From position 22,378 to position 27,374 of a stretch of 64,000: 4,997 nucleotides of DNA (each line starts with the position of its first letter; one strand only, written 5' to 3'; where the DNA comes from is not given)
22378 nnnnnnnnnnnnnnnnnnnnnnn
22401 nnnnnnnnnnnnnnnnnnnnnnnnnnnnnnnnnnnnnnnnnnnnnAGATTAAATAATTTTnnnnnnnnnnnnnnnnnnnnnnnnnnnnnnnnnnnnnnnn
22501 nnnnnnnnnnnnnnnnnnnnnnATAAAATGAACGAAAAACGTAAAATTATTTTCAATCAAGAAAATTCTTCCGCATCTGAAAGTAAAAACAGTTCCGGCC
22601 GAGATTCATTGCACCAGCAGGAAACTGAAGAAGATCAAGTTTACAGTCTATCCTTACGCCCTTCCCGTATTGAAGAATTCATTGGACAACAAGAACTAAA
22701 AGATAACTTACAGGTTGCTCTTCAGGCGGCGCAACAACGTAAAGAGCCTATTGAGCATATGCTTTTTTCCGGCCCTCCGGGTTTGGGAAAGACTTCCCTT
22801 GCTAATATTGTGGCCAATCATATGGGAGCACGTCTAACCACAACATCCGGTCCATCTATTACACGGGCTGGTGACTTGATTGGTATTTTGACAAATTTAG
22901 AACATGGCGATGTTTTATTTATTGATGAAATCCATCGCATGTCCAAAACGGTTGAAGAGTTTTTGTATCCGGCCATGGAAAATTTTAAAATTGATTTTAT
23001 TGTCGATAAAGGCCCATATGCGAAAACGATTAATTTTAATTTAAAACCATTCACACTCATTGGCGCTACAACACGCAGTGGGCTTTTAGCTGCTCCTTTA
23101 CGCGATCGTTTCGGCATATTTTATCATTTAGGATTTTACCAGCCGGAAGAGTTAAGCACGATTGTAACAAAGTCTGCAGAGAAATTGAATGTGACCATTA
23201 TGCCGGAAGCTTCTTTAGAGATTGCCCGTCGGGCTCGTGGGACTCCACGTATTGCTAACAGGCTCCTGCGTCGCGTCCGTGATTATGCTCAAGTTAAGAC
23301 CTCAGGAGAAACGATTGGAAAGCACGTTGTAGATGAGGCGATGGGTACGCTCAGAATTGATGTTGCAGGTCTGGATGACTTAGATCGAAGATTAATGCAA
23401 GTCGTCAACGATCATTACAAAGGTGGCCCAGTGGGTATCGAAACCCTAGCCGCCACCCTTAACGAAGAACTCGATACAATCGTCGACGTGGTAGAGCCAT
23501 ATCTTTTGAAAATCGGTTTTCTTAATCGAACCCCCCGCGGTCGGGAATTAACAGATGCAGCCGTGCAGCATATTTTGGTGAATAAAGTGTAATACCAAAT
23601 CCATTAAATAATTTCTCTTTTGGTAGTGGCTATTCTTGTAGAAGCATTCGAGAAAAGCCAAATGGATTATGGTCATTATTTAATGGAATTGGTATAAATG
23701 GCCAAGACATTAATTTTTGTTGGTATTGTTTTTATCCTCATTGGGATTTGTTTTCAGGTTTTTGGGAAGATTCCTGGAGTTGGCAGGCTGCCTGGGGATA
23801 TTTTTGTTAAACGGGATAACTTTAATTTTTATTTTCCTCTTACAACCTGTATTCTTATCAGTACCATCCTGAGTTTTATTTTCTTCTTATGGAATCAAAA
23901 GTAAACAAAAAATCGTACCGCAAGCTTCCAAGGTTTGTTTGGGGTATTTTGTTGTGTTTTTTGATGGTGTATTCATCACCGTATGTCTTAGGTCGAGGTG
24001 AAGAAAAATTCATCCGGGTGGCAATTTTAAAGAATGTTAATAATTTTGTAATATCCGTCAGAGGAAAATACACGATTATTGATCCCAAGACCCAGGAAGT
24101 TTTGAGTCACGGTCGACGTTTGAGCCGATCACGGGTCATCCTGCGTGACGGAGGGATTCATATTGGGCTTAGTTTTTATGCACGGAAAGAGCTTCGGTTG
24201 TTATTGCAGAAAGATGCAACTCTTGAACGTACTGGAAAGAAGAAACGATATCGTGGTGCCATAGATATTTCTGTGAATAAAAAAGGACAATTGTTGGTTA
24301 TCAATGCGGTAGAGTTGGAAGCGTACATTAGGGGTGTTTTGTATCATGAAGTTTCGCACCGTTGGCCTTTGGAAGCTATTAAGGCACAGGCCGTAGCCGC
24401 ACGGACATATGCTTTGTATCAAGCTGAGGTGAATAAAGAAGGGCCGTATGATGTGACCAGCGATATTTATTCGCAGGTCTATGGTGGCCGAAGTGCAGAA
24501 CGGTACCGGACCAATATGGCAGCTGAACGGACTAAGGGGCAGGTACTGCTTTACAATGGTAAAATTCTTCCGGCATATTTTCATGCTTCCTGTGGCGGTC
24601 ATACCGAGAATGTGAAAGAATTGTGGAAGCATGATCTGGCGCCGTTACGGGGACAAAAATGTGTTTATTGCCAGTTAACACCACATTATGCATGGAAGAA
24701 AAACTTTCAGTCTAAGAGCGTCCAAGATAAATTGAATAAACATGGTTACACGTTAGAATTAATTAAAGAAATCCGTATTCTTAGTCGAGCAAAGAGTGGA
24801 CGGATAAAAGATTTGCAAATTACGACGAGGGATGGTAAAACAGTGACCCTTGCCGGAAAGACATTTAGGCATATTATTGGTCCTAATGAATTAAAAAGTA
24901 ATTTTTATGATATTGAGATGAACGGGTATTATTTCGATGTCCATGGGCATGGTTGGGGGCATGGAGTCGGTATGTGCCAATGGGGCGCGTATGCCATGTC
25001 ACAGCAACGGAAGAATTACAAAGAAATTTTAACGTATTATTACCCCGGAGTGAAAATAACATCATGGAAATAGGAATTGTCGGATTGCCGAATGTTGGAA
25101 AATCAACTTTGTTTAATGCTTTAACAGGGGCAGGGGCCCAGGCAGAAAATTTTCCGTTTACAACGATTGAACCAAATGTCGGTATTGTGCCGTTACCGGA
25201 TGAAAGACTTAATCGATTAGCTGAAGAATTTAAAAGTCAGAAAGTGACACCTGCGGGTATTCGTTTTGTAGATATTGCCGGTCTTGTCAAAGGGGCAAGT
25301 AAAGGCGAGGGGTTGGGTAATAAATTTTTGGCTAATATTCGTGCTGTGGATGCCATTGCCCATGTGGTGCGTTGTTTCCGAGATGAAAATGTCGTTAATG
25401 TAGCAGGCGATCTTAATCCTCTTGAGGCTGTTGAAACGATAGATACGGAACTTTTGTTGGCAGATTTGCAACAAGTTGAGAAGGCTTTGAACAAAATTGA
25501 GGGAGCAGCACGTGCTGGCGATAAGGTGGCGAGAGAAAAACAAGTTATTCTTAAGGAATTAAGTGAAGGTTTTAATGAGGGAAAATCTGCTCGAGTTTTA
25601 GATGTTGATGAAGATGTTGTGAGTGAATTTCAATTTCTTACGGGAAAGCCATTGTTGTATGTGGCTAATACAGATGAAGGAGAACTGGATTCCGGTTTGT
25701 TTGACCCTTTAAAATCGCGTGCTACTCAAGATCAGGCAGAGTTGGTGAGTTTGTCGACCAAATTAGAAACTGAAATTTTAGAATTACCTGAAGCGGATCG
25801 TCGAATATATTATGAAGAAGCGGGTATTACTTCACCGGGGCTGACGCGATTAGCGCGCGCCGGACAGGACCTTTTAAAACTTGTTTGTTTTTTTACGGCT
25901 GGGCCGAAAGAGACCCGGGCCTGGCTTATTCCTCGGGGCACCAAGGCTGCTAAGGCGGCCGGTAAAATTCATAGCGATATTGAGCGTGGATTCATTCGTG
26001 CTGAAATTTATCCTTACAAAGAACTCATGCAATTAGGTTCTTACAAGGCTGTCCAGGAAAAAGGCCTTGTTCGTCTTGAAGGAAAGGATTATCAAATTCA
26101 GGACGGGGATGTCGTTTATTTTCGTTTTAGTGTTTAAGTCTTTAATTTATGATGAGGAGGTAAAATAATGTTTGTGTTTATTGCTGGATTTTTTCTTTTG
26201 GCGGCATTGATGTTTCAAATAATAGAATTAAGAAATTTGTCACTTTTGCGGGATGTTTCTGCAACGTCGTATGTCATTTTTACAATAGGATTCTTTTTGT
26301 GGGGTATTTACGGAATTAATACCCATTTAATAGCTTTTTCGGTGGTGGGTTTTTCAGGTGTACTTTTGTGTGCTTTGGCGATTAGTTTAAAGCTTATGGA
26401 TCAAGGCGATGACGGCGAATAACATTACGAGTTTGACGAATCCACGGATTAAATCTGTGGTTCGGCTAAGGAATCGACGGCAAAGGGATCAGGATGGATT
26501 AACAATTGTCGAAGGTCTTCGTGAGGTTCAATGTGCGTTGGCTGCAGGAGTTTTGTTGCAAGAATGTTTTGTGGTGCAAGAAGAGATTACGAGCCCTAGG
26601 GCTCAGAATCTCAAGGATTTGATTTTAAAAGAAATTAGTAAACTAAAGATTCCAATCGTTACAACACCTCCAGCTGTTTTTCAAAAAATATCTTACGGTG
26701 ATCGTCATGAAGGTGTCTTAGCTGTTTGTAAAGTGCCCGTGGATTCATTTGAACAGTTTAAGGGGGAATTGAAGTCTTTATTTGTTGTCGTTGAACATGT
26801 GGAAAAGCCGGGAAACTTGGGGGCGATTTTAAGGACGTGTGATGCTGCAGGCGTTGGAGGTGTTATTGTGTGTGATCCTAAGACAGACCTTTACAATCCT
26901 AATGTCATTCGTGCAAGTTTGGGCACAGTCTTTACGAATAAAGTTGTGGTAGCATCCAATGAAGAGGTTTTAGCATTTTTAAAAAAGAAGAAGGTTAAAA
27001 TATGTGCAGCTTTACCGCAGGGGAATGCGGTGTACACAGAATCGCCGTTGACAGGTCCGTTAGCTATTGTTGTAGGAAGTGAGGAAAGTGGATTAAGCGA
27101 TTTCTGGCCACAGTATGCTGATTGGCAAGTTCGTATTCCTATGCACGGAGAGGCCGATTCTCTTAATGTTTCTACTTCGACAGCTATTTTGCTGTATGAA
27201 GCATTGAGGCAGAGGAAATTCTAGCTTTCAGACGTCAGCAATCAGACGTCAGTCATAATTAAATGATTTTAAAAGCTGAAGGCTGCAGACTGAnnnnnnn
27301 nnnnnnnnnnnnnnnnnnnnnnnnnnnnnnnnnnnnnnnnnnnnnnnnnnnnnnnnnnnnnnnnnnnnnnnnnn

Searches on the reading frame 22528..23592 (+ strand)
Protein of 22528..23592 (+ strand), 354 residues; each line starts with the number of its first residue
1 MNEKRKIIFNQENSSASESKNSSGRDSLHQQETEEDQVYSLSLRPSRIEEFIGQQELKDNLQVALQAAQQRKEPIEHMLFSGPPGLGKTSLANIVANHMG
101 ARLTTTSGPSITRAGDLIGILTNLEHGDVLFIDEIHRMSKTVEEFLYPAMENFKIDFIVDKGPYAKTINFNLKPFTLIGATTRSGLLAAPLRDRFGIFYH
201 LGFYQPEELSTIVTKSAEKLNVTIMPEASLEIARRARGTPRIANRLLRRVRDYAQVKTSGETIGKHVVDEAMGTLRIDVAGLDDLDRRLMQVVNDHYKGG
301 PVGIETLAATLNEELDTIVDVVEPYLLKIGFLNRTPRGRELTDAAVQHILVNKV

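Call 53: search_protein_families(library=pfam, proteins=[window:22528-23592:+], max_evalue=0.00001)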
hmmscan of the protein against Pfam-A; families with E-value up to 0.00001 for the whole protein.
window:22528-23592:+ (354 aa): 5 families
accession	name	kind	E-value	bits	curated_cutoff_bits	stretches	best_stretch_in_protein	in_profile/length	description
PF05496.18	RuvB_N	-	3.5e-72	241.8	27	1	43-201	1-159/159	Holliday junction DNA helicase RuvB P-loop domain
PF17864.7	AAA_lid_4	-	1.1e-28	99.2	27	1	204-278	1-74/74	RuvB AAA lid domain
PF05491.19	RuvB_C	-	1.8e-24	85.9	24.7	1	281-349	3-71/72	RuvB C-terminal winged helix domain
PF00004.35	AAA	-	3.8e-22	79.6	21.2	1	78-201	1-129/131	ATPase family associated with various cellular activities (AAA)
PF07728.20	AAA_5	-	3.1e-09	37.4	22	1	77-195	1-139/139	AAA domain (dynein-related subfamily)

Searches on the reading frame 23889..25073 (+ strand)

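Call 53: search_protein_families(library=pfam, proteins=[window:23889-25073:+], max_evalue=0.00001)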
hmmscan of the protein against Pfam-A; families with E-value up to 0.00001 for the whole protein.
window:23889-25073:+ (394 aa): 1 family
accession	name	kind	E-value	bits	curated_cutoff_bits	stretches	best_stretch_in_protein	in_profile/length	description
PF08486.15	SpoIID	-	2.6e-25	89.3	23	1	132-222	2-97/97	Stage II sporulation protein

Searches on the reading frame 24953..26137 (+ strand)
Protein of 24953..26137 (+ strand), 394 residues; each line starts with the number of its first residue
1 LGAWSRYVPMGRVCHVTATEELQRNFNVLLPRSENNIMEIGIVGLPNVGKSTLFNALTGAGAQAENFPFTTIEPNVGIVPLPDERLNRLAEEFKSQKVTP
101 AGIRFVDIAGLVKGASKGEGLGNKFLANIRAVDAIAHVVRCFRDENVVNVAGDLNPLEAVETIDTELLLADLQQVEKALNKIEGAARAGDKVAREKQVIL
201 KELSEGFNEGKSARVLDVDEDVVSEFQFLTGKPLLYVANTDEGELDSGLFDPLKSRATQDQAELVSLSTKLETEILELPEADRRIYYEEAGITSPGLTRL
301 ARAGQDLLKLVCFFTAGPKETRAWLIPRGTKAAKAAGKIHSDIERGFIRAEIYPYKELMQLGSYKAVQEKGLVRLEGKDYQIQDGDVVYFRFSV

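Call 53: search_protein_families(library=pfam, proteins=[window:24953-26137:+], max_evalue=0.00001)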
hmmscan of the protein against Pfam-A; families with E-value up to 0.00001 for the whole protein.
window:24953-26137:+ (394 aa): 3 families
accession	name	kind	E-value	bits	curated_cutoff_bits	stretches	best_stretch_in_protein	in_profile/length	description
PF06071.19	YchF-GTPase_C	-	8.9e-35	119.1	27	1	310-392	1-83/84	Protein of unknown function (DUF933)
PF01926.29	MMR_HSR1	-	2.7e-23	82.7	21.9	1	39-145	1-86/113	50S ribosome-binding GTPase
PF02421.24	FeoB_N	-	5.3e-09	36.2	27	1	39-80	2-43/156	Ferrous iron transport protein B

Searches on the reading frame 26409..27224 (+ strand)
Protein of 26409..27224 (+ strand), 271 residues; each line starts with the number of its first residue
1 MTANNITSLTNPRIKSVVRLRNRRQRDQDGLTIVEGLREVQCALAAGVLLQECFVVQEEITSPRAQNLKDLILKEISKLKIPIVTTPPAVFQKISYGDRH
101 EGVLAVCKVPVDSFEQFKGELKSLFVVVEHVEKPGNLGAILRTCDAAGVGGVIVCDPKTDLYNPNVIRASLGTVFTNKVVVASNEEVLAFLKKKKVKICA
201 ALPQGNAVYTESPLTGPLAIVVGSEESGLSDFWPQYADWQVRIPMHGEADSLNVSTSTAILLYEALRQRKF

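Call 53: search_protein_families(library=pfam, proteins=[window:26409-27224:+], max_evalue=0.00001)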
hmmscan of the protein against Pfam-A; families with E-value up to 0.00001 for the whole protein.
window:26409-27224:+ (271 aa): 4 families
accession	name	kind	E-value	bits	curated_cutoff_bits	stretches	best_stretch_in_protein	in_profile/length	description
PF00588.24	SpoU_methylase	-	2.3e-37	128.7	29.7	1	124-263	2-142/142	SpoU rRNA Methylase family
PF22435.1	MRM3-like_sub_bind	-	8e-15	55.5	27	1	11-105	1-84/84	MRM3-like substrate binding domain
PF08032.17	SpoU_sub_bind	-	1.5e-08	35.2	22.8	1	33-108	1-71/76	RNA 2'-O ribose methyltransferase substrate binding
PF04705.17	TSNR_N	-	7e-06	26.6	28.3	0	7-111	5-101/111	Thiostrepton-resistance methylase, N terminus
